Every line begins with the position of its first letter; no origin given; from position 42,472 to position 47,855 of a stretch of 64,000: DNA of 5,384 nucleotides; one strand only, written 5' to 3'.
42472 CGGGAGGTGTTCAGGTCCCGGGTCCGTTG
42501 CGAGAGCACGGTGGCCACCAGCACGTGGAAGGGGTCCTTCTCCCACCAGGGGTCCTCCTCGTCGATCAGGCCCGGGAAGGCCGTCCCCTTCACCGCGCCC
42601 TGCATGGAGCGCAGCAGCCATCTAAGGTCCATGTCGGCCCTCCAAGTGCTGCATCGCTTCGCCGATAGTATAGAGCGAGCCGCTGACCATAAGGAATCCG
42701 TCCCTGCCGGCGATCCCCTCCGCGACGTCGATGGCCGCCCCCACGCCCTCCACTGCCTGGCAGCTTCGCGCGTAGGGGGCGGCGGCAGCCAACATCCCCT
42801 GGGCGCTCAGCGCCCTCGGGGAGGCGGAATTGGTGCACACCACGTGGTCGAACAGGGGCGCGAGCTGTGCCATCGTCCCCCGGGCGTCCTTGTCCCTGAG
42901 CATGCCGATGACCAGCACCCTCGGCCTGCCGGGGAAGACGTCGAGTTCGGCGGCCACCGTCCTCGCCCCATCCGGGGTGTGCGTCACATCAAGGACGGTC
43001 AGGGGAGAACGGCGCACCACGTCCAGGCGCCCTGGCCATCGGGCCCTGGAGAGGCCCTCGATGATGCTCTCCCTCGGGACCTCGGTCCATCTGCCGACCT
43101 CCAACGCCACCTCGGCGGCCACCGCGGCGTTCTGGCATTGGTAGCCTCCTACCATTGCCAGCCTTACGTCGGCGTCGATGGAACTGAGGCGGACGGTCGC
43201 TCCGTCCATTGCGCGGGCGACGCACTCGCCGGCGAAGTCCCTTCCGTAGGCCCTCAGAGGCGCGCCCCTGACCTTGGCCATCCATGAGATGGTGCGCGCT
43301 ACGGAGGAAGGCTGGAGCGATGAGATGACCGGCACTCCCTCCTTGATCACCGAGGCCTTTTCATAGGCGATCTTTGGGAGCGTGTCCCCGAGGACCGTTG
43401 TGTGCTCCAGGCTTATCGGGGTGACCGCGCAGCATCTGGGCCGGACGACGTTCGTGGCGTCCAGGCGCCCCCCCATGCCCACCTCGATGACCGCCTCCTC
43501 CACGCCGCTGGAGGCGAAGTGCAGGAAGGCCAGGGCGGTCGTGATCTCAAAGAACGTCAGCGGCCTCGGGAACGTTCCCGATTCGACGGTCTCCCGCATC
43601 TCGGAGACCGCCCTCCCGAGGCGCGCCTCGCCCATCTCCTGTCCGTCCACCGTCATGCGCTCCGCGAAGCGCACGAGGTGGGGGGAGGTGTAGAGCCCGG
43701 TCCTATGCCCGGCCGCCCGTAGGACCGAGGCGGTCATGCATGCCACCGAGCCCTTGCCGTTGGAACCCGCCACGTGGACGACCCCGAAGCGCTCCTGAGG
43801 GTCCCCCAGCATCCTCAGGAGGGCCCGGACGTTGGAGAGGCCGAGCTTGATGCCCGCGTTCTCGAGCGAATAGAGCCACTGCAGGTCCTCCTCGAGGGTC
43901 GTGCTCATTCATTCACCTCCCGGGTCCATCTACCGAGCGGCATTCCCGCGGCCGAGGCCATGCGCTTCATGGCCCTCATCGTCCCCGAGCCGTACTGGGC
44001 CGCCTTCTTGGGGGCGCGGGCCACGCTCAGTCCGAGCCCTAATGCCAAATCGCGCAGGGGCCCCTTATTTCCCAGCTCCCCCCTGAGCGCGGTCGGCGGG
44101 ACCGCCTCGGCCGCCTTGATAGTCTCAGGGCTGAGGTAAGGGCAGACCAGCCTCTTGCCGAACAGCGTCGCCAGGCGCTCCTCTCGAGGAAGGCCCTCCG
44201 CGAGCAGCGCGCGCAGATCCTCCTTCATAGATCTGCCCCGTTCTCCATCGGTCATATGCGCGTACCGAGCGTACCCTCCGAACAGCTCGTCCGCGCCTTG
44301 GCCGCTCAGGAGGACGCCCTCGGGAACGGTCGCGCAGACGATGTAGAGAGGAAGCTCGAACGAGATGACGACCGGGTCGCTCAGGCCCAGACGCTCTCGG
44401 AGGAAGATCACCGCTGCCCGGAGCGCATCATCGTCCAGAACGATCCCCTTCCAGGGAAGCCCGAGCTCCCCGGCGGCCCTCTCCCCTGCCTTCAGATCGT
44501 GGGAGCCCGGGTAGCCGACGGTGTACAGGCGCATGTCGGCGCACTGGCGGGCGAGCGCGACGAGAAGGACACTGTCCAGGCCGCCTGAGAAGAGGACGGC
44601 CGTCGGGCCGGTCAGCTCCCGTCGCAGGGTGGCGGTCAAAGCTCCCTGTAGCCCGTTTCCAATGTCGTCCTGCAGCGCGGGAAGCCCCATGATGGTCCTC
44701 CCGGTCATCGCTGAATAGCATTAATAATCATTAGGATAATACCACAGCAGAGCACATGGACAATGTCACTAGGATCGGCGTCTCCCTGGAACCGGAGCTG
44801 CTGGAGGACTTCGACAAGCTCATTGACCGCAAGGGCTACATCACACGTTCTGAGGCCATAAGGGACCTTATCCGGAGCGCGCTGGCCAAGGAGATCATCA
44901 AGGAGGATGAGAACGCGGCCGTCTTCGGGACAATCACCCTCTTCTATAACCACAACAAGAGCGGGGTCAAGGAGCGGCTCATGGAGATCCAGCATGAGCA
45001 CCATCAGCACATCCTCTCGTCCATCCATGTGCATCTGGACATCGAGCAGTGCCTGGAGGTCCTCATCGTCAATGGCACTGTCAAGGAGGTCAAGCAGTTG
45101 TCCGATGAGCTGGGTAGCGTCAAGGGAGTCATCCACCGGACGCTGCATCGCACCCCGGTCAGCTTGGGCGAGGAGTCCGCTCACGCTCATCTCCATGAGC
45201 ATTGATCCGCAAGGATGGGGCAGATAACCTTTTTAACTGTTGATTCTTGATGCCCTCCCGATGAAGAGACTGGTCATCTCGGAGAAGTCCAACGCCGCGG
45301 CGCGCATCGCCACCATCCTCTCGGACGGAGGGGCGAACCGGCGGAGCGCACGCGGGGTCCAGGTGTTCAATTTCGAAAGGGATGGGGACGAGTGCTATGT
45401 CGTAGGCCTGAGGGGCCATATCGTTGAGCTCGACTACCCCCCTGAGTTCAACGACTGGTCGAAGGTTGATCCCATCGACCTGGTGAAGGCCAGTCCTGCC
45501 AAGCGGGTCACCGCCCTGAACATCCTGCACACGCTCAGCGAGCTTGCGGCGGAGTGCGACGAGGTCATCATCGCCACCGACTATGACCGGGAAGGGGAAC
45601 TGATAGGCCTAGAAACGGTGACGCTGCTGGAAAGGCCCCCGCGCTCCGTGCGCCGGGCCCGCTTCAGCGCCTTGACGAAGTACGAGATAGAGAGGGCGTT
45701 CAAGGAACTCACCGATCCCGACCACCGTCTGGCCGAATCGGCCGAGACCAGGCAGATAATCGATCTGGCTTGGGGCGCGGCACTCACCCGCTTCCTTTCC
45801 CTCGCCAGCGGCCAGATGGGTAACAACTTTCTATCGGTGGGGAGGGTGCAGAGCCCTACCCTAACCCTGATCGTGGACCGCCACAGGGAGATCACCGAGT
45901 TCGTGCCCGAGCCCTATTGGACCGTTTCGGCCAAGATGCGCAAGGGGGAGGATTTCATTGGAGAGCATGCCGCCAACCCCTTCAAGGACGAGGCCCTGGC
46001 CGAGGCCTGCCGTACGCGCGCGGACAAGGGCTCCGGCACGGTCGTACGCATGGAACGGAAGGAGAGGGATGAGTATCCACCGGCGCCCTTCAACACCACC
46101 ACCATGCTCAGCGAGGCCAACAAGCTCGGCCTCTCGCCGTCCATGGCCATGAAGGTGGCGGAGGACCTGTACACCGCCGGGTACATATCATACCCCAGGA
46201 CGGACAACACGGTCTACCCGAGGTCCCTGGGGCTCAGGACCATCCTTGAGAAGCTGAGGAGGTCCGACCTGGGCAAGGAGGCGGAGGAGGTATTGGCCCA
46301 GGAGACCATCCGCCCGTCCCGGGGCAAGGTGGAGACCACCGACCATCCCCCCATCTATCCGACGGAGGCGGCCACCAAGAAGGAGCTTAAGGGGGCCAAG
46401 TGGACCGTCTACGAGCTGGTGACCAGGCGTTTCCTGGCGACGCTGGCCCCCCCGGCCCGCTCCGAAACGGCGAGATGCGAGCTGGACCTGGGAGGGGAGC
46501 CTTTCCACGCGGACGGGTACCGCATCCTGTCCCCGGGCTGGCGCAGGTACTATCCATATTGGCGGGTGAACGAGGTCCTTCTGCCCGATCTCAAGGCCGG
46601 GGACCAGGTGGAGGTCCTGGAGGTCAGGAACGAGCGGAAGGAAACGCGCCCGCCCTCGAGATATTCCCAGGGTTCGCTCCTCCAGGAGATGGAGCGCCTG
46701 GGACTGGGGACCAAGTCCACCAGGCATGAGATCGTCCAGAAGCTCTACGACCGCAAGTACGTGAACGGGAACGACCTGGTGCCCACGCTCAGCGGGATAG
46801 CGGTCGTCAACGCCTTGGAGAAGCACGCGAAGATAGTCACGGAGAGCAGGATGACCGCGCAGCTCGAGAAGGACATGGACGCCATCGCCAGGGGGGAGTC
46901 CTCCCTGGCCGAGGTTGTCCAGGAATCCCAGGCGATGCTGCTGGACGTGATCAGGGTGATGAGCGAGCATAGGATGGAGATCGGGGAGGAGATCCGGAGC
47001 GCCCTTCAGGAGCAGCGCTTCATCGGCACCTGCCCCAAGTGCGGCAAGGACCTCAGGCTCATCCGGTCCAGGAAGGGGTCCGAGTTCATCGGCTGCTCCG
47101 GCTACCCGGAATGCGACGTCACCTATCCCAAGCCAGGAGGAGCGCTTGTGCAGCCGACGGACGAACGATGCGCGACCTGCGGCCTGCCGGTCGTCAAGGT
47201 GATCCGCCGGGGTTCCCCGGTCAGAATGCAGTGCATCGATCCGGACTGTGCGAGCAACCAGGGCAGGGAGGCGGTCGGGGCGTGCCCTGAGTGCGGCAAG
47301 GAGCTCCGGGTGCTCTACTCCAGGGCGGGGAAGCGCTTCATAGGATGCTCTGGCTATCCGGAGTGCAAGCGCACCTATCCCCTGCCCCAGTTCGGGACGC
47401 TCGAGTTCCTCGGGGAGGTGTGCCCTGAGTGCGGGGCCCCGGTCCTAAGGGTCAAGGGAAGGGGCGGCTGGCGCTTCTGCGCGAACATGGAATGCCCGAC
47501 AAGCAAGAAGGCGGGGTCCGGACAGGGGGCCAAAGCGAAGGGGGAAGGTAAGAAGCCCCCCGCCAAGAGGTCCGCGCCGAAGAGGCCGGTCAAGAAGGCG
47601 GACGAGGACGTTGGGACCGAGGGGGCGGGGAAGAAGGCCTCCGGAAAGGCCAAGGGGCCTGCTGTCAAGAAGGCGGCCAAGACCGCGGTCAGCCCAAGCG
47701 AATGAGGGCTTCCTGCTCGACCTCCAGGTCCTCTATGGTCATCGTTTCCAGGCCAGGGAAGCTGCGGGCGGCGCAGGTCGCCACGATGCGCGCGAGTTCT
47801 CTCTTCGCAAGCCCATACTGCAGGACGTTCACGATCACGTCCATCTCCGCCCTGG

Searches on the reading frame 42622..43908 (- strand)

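Call 37: search_protein_families(library=pfam, proteins=[window:42622-43908:-], max_evalue=0.00001)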
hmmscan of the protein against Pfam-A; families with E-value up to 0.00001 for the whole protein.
window:42622-43908:- (428 aa): 2 families
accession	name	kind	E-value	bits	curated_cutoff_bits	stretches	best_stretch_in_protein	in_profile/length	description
PF02875.26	Mur_ligase_C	-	5.9e-15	56.7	28.4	1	293-411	1-126/127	Mur ligase, glutamate ligase domain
PF08245.18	Mur_ligase_M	-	8.7e-09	36.1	24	1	46-267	1-199/200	Mur ligase middle domain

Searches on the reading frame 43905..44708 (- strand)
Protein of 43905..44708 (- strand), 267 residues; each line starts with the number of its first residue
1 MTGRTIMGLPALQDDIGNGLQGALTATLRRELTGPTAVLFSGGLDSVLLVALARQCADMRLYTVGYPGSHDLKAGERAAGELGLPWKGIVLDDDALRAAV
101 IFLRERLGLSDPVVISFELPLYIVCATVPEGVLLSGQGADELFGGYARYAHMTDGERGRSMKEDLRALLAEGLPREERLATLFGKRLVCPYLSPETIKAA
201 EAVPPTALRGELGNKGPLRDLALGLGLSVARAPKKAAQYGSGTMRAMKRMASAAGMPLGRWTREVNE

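Call 37: search_protein_families(library=pfam, proteins=[window:43905-44708:-], max_evalue=0.00001)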
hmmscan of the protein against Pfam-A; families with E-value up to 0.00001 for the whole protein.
window:43905-44708:- (267 aa): 2 families
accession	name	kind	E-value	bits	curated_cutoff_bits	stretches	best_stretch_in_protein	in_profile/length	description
PF00733.27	Asn_synthase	-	2.2e-24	87.2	21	1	33-152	17-141/354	Asparagine synthase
PF24167.1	DUF7411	-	1.1e-07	32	28.7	1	37-102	4-69/194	Family of unknown function (DUF7411)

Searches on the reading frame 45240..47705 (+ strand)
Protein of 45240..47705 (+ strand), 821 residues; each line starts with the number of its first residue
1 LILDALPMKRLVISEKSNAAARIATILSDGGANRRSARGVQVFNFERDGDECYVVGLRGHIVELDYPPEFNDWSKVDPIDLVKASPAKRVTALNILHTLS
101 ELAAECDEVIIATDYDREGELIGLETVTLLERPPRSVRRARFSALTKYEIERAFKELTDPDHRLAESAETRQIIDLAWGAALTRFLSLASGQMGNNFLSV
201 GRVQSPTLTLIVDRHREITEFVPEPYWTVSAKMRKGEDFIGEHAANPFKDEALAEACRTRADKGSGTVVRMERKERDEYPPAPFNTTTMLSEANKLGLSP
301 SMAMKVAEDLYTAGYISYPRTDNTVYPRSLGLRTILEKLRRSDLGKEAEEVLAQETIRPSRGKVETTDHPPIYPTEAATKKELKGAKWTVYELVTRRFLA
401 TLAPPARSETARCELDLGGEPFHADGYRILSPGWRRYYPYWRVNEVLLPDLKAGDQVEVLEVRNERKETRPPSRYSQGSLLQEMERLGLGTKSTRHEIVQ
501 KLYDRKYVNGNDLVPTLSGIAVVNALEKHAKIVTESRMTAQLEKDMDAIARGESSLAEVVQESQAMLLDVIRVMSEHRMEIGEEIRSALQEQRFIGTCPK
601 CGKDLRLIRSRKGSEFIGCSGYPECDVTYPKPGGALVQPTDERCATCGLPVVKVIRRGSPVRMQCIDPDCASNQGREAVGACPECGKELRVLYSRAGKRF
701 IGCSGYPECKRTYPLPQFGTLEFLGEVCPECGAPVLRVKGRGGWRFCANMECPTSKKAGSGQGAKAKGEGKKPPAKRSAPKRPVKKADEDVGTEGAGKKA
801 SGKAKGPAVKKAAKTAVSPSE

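Call 37: search_protein_families(library=pfam, proteins=[window:45240-47705:+], max_evalue=0.00001)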
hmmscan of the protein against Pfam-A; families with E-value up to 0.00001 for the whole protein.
window:45240-47705:+ (821 aa): 3 families
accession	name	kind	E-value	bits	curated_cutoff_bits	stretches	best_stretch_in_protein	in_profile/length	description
PF01131.25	Topoisom_bac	-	6.8e-123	411.1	35.1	1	160-561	2-411/411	DNA topoisomerase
PF01396.24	Zn_ribbon_Top1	-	1.4e-26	92.4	32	2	596-631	2-36/39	Topoisomerase DNA binding C4 zinc finger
PF01751.28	Toprim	-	1.9e-13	50.8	23.1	1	11-144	2-95/96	Toprim domain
